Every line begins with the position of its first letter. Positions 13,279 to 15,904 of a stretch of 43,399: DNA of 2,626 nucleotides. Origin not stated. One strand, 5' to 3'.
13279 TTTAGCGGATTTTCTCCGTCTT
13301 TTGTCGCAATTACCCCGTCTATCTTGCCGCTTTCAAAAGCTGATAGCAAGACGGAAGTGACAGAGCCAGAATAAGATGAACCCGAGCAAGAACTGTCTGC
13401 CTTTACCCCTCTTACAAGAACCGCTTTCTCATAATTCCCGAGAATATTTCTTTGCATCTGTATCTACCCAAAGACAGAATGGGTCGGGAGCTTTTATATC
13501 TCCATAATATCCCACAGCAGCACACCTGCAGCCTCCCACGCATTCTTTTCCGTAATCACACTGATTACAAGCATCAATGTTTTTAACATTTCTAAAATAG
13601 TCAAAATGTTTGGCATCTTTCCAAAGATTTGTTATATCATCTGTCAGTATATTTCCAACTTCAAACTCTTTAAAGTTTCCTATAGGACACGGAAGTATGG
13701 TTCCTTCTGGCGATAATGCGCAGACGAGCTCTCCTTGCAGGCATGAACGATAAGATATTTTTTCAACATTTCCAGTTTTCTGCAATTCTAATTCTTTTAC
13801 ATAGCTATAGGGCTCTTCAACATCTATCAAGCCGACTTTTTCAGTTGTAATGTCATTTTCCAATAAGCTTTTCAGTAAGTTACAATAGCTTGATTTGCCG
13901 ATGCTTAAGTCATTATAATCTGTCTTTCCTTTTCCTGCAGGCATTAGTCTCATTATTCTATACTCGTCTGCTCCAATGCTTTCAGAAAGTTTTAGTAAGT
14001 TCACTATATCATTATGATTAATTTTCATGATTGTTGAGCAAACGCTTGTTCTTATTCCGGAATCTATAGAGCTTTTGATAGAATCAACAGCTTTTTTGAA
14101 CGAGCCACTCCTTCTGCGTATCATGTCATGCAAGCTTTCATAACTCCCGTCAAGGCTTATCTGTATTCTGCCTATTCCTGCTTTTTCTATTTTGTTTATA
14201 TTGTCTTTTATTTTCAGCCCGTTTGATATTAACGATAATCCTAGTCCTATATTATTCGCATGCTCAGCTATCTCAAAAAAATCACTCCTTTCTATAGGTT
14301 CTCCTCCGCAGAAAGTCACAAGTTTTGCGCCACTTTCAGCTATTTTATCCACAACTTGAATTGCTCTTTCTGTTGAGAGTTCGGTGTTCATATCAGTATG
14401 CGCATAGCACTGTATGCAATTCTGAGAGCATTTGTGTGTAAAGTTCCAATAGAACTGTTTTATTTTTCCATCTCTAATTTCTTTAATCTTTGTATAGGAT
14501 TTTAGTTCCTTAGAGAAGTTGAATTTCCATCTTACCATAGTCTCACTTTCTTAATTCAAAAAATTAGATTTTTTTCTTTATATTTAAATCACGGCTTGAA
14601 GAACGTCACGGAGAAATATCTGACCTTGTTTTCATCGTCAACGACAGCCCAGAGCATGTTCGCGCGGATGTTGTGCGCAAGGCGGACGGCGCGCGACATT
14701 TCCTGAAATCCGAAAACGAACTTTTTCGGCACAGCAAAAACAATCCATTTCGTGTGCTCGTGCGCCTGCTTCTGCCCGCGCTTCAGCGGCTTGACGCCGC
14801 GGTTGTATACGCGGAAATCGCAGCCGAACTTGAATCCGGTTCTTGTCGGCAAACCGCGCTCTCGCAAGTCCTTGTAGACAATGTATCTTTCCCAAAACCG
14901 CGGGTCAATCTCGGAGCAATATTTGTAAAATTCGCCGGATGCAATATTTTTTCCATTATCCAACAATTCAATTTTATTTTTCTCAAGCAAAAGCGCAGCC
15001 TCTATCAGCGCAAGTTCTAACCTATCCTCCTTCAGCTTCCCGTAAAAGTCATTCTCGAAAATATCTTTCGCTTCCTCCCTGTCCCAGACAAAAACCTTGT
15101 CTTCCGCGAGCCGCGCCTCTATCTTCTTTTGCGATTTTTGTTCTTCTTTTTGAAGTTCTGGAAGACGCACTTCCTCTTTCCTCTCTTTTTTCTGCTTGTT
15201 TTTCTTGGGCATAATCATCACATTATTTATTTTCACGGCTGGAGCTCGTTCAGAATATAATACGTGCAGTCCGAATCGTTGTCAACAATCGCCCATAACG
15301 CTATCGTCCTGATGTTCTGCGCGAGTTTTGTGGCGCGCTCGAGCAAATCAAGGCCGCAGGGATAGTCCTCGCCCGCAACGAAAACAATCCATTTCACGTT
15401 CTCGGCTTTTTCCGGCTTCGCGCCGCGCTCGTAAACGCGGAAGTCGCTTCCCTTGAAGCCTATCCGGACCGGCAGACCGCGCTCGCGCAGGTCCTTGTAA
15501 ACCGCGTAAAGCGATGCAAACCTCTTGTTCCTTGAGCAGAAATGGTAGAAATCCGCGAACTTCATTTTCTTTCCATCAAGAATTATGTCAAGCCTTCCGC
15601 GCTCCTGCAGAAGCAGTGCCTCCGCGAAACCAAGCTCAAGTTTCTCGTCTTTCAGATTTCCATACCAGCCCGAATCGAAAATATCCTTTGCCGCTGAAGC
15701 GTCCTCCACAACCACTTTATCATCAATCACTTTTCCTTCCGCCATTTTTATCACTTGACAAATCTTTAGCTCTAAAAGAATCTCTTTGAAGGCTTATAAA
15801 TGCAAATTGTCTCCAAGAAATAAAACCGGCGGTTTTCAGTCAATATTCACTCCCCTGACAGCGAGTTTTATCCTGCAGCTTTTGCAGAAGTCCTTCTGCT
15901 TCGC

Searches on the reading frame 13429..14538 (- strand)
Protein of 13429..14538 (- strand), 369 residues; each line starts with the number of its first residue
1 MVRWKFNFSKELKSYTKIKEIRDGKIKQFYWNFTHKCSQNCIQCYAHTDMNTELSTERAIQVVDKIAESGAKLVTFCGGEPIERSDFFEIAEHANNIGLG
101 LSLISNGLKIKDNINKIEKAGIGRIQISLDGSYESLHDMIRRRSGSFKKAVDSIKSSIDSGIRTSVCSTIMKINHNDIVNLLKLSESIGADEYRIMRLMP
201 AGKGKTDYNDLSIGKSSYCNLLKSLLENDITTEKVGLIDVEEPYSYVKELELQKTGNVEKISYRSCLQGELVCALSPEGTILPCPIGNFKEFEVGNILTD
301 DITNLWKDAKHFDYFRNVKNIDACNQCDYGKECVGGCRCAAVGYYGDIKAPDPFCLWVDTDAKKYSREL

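Call 10: search_protein_families(library=pfam, proteins=[window:13429-14538:-])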
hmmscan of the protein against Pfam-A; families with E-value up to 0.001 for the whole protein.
window:13429-14538:- (369 aa): 3 families
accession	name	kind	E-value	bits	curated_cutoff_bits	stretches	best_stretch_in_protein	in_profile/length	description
PF04055.27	Radical_SAM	-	6.6e-24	85.4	29.5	1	32-183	2-164/166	Radical SAM superfamily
PF13186.11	SPASM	-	3.5e-07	30.9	21.5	1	266-328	1-67/67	Iron-sulfur cluster-binding domain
PF13353.11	Fer4_12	-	2e-06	28.6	22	1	33-136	11-120/137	4Fe-4S single cluster domain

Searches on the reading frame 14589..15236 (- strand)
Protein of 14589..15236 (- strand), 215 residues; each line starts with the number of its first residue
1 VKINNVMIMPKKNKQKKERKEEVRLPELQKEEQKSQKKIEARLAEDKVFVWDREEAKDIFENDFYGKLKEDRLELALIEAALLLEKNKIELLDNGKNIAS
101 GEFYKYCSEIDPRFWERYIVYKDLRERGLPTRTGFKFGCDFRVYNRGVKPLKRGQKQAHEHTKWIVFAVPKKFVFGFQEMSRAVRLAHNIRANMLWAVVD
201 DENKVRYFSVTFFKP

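Call 10: search_protein_families(library=pfam, proteins=[window:14589-15236:-])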
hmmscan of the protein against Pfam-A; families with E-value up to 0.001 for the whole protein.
window:14589-15236:- (215 aa): 2 families
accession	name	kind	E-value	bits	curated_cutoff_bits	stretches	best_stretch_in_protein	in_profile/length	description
PF01974.23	tRNA_int_endo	-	2.5e-25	88.8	27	1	114-207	1-85/85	tRNA intron endonuclease, catalytic C-terminal domain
PF02778.19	tRNA_int_endo_N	-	2.1e-16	59.6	21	1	40-103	2-66/67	tRNA intron endonuclease, N-terminal domain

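Call 11: search_protein_families(library=ncbifam, proteins=[window:14589-15236:-])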
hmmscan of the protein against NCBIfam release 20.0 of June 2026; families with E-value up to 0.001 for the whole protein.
window:14589-15236:- (215 aa): 5 families
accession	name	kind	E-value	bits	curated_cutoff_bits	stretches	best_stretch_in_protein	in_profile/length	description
NF006795.0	PRK09300.1-3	equivalog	2.6e-46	158.2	501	1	30-214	170-349/350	tRNA splicing endonuclease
TIGR00324.1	endA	equivalog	6.8e-32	110.8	59.6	1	39-212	2-176/177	tRNA-intron lyase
NF006796.0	PRK09300.1-4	equivalog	2e-29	102.7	518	1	22-203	154-324/335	tRNA splicing endonuclease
NF006794.0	PRK09300.1-1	equivalog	2.6e-27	95.6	383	1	31-211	167-342/346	tRNA splicing endonuclease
NF006797.0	PRK09300.1-5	equivalog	5.1e-13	48.9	292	1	119-210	204-282/290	tRNA splicing endonuclease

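Call 57: search_solved_structures(query=window:14589-15236:-, max_evalue=0.00001, show_alignments=2)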
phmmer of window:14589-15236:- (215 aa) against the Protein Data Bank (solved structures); distinct sequences matched with E-value up to 0.00001: 13.
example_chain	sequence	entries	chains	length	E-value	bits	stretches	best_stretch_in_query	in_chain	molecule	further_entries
3iey_A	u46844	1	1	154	4e-31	111.3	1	68-215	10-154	tRNA-splicing endonuclease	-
5x89_A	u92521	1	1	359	5e-27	97.9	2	61-206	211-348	EndA-like protein,tRNA-splicing endonuclease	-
1a79_A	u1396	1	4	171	2.9e-26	95.5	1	39-215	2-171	TRNA ENDONUCLEASE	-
4fz2_A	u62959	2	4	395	6.7e-23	84.4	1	45-202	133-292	tRNA intron endonuclease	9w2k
1r0v_A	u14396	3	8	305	3.8e-20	75.5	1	26-197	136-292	tRNA-intron endonuclease | Putative tRNA-intron endonuclease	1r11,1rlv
2gjw_A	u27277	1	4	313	4.6e-20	75.2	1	26-197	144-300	tRNA-splicing endonuclease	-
2cv8_A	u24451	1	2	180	1.6e-17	66.9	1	42-212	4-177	tRNA-splicing endonuclease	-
3p1z_B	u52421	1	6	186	3.3e-16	62.6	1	42-215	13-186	tRNA-splicing endonuclease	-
3p1y_A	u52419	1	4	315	7.9e-16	61.3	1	70-197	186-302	tRNA-splicing endonuclease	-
3ajv_B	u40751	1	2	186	3.1e-15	59.4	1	42-215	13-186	tRNA-splicing endonuclease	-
2zyz_B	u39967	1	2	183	6.7e-09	38.7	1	51-197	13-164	tRNA-splicing endonuclease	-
2ohe_A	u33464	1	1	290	2.5e-07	33.6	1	119-210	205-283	tRNA-splicing endonuclease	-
2ohc_A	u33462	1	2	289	2.5e-07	33.6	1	119-210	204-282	tRNA-splicing endonuclease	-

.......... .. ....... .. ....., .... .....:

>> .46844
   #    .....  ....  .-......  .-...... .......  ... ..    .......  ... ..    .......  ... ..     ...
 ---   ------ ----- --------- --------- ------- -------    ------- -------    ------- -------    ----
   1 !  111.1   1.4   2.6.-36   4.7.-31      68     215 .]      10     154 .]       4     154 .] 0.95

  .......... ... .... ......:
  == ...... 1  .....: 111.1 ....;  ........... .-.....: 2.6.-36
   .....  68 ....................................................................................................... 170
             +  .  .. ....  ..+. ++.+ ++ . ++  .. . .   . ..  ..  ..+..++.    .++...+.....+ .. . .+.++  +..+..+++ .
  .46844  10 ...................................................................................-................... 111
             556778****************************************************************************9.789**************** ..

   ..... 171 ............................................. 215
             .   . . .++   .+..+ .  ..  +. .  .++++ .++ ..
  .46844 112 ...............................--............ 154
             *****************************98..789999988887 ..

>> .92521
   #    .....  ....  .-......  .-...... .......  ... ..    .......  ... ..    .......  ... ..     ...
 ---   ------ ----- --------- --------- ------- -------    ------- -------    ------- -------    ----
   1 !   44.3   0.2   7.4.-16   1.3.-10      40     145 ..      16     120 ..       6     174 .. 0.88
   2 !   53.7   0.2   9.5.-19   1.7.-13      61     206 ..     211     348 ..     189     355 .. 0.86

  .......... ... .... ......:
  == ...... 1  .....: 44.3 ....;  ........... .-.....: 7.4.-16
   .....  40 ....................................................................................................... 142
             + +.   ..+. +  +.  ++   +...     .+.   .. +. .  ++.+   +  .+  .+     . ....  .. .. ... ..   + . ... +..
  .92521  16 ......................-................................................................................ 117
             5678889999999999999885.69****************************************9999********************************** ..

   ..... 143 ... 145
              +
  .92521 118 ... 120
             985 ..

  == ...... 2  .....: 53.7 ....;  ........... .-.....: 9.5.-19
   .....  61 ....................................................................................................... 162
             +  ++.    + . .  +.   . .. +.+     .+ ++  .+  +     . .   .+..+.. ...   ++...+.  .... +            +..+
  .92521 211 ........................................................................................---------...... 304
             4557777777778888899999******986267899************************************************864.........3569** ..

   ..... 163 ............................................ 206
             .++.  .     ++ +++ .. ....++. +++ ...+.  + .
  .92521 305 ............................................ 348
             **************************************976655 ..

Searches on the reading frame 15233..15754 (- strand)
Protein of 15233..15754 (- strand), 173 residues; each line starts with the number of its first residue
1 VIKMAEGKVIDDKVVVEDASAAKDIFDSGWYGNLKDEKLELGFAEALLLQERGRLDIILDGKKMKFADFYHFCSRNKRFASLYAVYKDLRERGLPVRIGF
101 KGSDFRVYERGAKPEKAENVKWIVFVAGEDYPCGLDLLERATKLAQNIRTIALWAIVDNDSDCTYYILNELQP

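Call 10: search_protein_families(library=pfam, proteins=[window:15233-15754:-])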
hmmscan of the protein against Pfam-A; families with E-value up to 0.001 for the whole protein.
window:15233-15754:- (173 aa): 2 families
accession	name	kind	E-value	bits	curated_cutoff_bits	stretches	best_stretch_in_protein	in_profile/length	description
PF02778.19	tRNA_int_endo_N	-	6e-16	58.1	21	1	6-70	2-67/67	tRNA intron endonuclease, N-terminal domain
PF01974.23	tRNA_int_endo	-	1.6e-15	57.4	27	1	79-165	1-85/85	tRNA intron endonuclease, catalytic C-terminal domain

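Call 11: search_protein_families(library=ncbifam, proteins=[window:15233-15754:-])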
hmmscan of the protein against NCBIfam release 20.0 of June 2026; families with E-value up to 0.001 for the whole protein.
window:15233-15754:- (173 aa): 7 families
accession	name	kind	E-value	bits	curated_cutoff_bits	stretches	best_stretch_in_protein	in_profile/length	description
NF006795.0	PRK09300.1-3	equivalog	6.2e-37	127.4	501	1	7-169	3-162/350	tRNA splicing endonuclease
TIGR00324.1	endA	equivalog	5.6e-22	78.5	59.6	1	6-168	3-174/177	tRNA-intron lyase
NF006796.0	PRK09300.1-4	equivalog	4.9e-21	75.1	518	1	12-168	6-155/335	tRNA splicing endonuclease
NF006794.0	PRK09300.1-1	equivalog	3.3e-15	55.8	383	1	11-169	6-159/346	tRNA splicing endonuclease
NF006797.0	PRK09300.1-5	equivalog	3.2e-07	29.9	292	1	72-161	192-277/290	tRNA splicing endonuclease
NF007085.0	PRK09539.1-2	equivalog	5.4e-05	23.4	157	1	81-171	36-120/124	tRNA-splicing endonuclease subunit beta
NF007086.0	PRK09539.1-3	equivalog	0.00025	21.7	101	1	117-171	33-87/92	tRNA-splicing endonuclease subunit beta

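Call 58: search_solved_structures(query=window:15233-15754:-, max_evalue=0.00001, show_alignments=1)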
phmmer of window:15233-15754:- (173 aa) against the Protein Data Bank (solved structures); distinct sequences matched with E-value up to 0.00001: 11.
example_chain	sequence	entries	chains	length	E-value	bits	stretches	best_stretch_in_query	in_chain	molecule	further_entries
5x89_A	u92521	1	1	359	7e-27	97.4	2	5-171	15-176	EndA-like protein,tRNA-splicing endonuclease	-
1a79_A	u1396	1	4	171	5.8e-22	81.4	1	9-173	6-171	TRNA ENDONUCLEASE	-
4fz2_A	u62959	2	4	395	2.6e-16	63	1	11-152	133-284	tRNA intron endonuclease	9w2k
1r0v_A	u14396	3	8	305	2.8e-16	62.8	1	13-155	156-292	tRNA-intron endonuclease | Putative tRNA-intron endonuclease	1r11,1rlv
3p1z_B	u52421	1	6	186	2.9e-16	62.8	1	5-170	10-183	tRNA-splicing endonuclease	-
2gjw_A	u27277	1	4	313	3.2e-16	62.7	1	13-155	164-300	tRNA-splicing endonuclease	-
3ajv_B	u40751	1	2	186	3.9e-16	62.4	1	5-170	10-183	tRNA-splicing endonuclease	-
2cv8_A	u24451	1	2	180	2.7e-13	53.1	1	7-122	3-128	tRNA-splicing endonuclease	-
3p1y_A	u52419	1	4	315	8.7e-13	51.5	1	40-155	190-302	tRNA-splicing endonuclease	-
3iey_A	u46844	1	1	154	2.7e-12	49.9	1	35-158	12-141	tRNA-splicing endonuclease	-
2zyz_B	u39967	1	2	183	1.2e-08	38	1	14-150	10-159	tRNA-splicing endonuclease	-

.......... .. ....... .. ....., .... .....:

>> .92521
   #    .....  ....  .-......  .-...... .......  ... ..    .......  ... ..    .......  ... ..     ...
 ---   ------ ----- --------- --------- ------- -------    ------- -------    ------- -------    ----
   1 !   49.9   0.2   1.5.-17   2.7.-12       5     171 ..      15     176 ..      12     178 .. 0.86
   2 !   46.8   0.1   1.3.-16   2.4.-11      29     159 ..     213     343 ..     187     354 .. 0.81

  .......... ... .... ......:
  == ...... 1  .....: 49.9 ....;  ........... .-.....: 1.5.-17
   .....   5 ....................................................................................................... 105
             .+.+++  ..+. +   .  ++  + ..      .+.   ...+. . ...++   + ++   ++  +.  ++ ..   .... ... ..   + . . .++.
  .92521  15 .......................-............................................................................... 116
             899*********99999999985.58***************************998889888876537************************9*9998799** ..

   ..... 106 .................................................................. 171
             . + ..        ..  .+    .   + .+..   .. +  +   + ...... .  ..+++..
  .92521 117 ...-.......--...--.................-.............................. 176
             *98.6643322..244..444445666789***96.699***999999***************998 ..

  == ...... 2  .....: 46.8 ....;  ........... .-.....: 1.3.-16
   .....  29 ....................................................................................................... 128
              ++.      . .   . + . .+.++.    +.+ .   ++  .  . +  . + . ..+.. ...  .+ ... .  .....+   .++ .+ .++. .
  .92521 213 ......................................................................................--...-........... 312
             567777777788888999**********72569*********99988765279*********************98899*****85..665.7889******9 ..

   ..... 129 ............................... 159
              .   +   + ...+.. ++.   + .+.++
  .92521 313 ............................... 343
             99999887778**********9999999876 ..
